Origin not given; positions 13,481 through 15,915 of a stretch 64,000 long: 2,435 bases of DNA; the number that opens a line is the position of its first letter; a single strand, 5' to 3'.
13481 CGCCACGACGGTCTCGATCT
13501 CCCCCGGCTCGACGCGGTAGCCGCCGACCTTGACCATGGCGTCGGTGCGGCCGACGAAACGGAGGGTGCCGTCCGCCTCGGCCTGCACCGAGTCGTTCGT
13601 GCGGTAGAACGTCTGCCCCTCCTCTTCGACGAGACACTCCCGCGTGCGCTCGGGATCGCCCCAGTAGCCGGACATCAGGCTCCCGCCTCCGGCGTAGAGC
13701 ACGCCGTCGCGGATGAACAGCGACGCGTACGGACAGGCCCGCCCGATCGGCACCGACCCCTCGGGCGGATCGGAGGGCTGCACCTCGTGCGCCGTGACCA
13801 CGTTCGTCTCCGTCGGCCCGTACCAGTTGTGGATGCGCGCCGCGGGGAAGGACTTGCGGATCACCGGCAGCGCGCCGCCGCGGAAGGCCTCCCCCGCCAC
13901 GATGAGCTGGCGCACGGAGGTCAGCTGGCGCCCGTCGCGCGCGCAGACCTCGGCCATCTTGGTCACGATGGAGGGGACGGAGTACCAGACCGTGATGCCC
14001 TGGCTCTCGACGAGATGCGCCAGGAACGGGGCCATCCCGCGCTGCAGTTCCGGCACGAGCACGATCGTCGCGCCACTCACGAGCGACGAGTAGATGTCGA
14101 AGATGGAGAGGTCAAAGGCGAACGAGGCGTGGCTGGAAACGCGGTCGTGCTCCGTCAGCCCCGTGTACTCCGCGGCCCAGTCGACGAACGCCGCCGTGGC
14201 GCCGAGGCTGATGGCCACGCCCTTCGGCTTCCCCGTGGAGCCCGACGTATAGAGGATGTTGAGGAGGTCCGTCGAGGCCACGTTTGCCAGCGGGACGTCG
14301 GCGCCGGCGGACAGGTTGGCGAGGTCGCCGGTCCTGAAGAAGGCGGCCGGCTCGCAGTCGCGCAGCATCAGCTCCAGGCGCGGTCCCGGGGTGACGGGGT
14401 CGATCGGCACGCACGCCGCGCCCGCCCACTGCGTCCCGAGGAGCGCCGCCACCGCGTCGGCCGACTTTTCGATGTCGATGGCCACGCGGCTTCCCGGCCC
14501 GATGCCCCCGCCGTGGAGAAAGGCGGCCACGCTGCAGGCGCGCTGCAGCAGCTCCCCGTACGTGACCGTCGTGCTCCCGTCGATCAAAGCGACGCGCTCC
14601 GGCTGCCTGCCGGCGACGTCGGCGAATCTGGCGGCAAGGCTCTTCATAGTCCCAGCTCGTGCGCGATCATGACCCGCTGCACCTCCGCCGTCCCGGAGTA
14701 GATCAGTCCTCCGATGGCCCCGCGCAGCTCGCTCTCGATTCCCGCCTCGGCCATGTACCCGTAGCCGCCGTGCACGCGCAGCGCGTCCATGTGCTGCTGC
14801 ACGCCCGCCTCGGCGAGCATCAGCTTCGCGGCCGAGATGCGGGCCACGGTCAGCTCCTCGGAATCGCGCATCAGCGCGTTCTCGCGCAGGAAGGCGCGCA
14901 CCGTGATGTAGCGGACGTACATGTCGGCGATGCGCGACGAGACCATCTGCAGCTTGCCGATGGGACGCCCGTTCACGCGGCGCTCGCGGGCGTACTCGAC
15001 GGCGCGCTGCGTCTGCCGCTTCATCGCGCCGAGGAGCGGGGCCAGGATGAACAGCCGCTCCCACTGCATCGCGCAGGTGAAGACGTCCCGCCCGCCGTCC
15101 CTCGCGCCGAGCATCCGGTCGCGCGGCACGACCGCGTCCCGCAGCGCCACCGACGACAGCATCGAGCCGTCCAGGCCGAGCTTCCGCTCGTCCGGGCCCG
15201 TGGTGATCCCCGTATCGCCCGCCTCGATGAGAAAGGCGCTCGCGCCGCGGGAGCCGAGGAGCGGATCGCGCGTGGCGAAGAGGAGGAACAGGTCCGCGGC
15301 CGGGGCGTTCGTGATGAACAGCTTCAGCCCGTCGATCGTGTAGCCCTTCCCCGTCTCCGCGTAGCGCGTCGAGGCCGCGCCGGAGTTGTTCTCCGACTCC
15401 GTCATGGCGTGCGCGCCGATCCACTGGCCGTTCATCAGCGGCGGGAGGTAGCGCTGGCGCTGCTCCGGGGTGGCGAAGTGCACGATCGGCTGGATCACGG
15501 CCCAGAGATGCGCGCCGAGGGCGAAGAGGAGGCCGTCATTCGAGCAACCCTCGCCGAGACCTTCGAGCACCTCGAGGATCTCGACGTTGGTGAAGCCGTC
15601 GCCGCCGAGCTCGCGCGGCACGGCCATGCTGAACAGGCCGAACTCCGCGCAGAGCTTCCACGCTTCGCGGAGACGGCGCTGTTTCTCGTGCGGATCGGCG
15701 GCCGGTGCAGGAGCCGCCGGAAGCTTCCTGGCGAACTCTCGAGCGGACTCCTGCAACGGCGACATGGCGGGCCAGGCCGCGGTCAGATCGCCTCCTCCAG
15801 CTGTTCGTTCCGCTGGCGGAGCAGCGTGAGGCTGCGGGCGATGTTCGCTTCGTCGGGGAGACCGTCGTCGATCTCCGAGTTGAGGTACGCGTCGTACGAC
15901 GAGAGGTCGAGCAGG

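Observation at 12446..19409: Candidate new pathway to a free non-proteinogenic aromatic amino acid (e.g. a pyrrolyl-alanine) with tRNA-editing self-protection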

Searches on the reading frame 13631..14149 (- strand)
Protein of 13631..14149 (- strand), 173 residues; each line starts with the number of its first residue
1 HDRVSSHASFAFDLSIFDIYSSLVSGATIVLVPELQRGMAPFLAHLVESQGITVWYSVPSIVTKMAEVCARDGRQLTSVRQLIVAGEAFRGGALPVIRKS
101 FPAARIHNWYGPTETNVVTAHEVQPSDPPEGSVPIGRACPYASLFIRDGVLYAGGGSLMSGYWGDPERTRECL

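Call 27: search_solved_structures(query=window:13631-14149:-, max_evalue=1e-10, show_alignments=5)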
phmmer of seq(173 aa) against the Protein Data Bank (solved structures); distinct sequences matched with E-value up to 1e-10: 31.
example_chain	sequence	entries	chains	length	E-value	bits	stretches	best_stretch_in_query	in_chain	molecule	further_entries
6o6e_B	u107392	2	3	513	5.9e-22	81.6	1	2-140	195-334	L-proline--[L-prolyl-carrier protein] ligase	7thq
7thn_B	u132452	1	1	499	1.1e-21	80.7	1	2-126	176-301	L-proline--[L-prolyl-carrier protein] ligase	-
6mfy_A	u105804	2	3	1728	7.2e-20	74.8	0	8-151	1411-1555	Linear gramicidin synthase subunit A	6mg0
6mfz_A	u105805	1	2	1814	8.2e-20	74.6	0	8-151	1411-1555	Linear gramicidin synthase subunit A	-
9be3_A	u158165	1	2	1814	8.2e-20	74.6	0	8-151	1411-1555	Linear gramicidin synthase subunit A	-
9be4_A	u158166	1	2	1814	8.2e-20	74.6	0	8-151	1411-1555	Linear gramicidin synthase subunit A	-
9meh_A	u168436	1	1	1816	8.2e-20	74.6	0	8-151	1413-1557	Linear gramicidin synthase subunit A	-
6akd_A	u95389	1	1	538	1.6e-17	67.1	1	9-133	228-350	AMP-dependent synthetase and ligase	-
6ea3_B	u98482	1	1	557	3.3e-17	66.1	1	2-168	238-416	adenylation domain of Fuscachelin synthetase component H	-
6oyf_A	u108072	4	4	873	2.9e-15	59.8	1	6-171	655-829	Txo1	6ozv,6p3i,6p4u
6p1j_A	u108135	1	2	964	3.8e-15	59.4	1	6-171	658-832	Txo2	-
4oxi_A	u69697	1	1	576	8.6e-15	58.2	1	2-145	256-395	Enterobactin synthetase component F-related protein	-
8xjz_C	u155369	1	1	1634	1.2e-14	57.8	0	8-148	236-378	Peptide synthetase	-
6lta_A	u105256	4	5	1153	1.9e-14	57.1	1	2-148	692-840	Nonribosomal peptide synthetase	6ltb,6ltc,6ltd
7vhv_D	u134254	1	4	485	2.9e-14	56.5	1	7-171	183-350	D-alanine--D-alanyl carrier protein ligase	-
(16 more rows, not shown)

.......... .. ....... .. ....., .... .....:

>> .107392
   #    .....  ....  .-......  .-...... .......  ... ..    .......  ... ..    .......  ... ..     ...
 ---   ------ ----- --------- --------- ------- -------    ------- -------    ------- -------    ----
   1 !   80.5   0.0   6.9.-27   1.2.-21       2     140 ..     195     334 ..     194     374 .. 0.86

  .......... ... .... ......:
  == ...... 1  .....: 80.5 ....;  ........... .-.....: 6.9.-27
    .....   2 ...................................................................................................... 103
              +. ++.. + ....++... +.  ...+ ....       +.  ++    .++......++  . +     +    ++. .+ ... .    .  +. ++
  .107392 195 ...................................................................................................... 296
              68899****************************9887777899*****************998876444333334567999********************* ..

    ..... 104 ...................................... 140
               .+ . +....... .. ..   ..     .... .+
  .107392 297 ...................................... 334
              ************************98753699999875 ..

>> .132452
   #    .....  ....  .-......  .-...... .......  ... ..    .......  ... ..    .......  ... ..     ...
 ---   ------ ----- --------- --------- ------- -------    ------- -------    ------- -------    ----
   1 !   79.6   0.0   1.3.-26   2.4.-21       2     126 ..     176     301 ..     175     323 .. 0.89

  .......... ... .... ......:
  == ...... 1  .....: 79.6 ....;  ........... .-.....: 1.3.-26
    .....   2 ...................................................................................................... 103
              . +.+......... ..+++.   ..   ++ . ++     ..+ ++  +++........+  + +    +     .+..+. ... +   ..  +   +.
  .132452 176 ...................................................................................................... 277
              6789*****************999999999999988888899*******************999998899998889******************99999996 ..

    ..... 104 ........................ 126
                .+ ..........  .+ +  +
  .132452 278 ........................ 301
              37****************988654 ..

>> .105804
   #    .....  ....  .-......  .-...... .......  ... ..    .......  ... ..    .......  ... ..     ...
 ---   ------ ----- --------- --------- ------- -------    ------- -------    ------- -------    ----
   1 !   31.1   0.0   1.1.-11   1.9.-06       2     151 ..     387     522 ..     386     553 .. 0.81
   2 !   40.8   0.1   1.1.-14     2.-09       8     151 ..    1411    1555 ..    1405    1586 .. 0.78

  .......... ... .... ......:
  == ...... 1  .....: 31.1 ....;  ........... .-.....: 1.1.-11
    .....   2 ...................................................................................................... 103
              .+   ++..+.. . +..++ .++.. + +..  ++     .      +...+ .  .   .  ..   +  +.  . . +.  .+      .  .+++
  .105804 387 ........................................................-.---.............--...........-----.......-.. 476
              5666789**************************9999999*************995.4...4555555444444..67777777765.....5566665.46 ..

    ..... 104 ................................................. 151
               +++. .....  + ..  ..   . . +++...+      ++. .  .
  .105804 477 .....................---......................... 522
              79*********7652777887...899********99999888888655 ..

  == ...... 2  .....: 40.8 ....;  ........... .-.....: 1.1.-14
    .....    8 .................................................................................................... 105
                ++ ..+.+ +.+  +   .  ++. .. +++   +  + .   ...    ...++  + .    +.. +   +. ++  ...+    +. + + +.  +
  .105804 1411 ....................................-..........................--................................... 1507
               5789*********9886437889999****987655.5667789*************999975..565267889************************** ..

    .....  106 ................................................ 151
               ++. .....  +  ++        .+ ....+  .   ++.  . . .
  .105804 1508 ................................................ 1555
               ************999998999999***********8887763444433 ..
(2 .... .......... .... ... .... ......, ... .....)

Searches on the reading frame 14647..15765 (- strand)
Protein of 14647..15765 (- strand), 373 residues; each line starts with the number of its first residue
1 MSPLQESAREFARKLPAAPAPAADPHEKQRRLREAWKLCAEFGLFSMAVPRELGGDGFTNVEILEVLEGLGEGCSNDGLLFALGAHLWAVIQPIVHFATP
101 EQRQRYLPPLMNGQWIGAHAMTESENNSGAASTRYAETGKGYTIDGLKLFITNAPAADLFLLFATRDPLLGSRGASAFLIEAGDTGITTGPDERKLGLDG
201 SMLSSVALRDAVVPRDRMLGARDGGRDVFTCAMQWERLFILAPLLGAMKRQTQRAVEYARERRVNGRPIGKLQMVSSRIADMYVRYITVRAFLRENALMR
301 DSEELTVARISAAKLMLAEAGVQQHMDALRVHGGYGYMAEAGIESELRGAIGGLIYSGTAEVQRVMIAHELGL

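Call 5: search_protein_families(library=pfam, proteins=[window:14647-15765:-], max_evalue=0.01)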
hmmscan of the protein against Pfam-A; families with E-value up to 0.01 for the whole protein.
seq(373 aa): 4 families
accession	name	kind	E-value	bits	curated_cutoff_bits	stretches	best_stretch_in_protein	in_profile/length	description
PF00441.29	Acyl-CoA_dh_1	-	2.8e-27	96.1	22.4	1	224-371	2-149/150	Acyl-CoA dehydrogenase, C-terminal domain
PF02771.21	Acyl-CoA_dh_N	-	9.8e-20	71.5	22.9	1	4-113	7-112/113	Acyl-CoA dehydrogenase, N-terminal domain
PF02770.24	Acyl-CoA_dh_M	-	3.8e-13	49.9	33.3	1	119-210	2-96/97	Acyl-CoA dehydrogenase, middle domain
PF08028.16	Acyl-CoA_dh_2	-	2e-06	28.5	22.7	1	240-348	3-121/134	Acyl-CoA dehydrogenase, C-terminal domain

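Call 6: search_protein_families(library=ncbifam, proteins=[window:14647-15765:-], max_evalue=0.01)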
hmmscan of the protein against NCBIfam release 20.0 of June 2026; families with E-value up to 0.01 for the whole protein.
seq(373 aa): 23 families
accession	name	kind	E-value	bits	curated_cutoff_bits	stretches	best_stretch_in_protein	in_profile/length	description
NF045652.1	ProlPCPDhRedW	equivalog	4.3e-92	308.8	650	1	5-373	8-375/376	L-prolyl-[peptidyl-carrier protein] dehydrogenase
NF053553.1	prodigi_MBC_PigA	equivalog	2.5e-83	280.3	500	1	5-373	13-381/381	prodigiosin MBC biosynthesis dehydrogenase PigA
NF042972.1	AcrlCoAredClosAcrC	equivalog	2.8e-58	197.4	640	1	4-370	12-375/378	acryloyl-CoA reductase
NF058590.1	AcCoDHFadEBacil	equivalog_domain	9.5e-50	169.7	600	1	27-369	50-408/586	acyl-CoA dehydrogenase FadE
NF045552.1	GlutCoADH_Des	equivalog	4.6e-41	141.3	470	1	4-369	12-377/387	glutaryl-CoA dehydrogenase Acd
NF043006.1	CyhCrbnylCoADH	equivalog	1.4e-40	139.5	650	1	22-371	27-375/380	cyclohexane-1-carbonyl-CoA dehydrogenase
NF042439.1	SulpropCoADesulf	equivalog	1.1e-38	133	600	1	5-370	1-369/379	3-sulfinopropanoyl-CoA desulfinase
NF008997.0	PRK12341.1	equivalog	1.2e-27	97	537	1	28-362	35-367/382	acyl-CoA dehydrogenase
TIGR03207.1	cyc_hxne_CoA_dh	equivalog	1.5e-22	79.9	575.35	1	4-370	8-370/372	cyclohexanecarboxyl-CoA dehydrogenase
NF002885.1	PRK03354.1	equivalog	2e-22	79.8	540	1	37-364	44-366/378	crotonobetainyl-CoA dehydrogenase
NF049984.1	Rv1679_FadE16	equivalog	1.7e-21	76.9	600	1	21-362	15-356/371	Rv1679 family acyl-CoA dehydrogenase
TIGR03203.1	pimD_small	equivalog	2.5e-20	72.9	652.7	1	32-343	39-348/378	pimeloyl-CoA dehydrogenase small subunit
NF052270.1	Staph_DH_FadE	equivalog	3.6e-18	65.5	600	1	98-371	121-393/400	acyl-CoA dehydrogenase FadE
NF007000.1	PRK09463.1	subfamily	1.5e-17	63.3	600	1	33-338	76-399/726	acyl-CoA dehydrogenase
NF050027.1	acylCoADhIpdE2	equivalog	1.1e-15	57.9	450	1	240-343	184-282/311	acyl-CoA dehydrogenase IpdE2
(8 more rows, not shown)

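Call 26: search_solved_structures(query=window:14647-15765:-, max_evalue=1e-20)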
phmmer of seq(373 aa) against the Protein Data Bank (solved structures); distinct sequences matched with E-value up to 1e-20: 68 (the best 60 are shown).
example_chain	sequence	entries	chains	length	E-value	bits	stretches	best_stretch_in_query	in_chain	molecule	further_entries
4irn_A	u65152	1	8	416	9.1e-80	271.9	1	32-373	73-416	Prolyl-ACP dehydrogenase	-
6cxt_B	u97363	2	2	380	1.1e-64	222.3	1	23-373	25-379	Butyryl-CoA dehydrogenase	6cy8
5zw0_A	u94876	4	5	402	3.4e-56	194.4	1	32-373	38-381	L-prolyl-[peptidyl-carrier protein] dehydrogenase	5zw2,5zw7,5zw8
6af6_A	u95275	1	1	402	2.3e-55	191.6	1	32-373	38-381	L-prolyl-[peptidyl-carrier protein] dehydrogenase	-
5lnx_A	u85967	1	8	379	7.3e-55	190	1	5-369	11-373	Acyl-CoA dehydrogenase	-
5ol2_C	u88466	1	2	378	9.1e-55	189.7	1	23-370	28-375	Acyl-CoA dehydrogenase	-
7y0a_A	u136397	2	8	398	2.2e-52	181.8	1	6-370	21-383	Short-chain specific acyl-CoA dehydrogenase, mitochondrial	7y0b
8sgs_A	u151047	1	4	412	2.4e-52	181.7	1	6-370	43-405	Short-chain specific acyl-CoA dehydrogenase, mitochondrial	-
4u83_A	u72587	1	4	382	5e-52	180.6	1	4-369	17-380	Acyl-CoA dehydrogenase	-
2vig_A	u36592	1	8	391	1.3e-51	179.3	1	6-370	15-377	SHORT-CHAIN SPECIFIC ACYL-COA DEHYDROGENASE,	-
1jqi_A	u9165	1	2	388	2.4e-51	178.4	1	4-370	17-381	short chain acyl-CoA dehydrogenase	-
4o5m_A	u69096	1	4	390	1.7e-50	175.6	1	4-371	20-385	Isovaleryl-CoA dehydrogenase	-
4n5f_A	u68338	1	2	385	2.2e-50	175.2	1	4-371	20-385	Putative acyl-CoA dehydrogenase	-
4m9a_A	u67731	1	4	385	5.4e-49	170.7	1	7-371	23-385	Acyl-CoA dehydrogenase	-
9w60_A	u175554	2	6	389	2.1e-48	168.7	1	5-368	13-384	Butyryl CoA dehydrogenase apo protein | Butyryl CoA Dehydrogenase with FAD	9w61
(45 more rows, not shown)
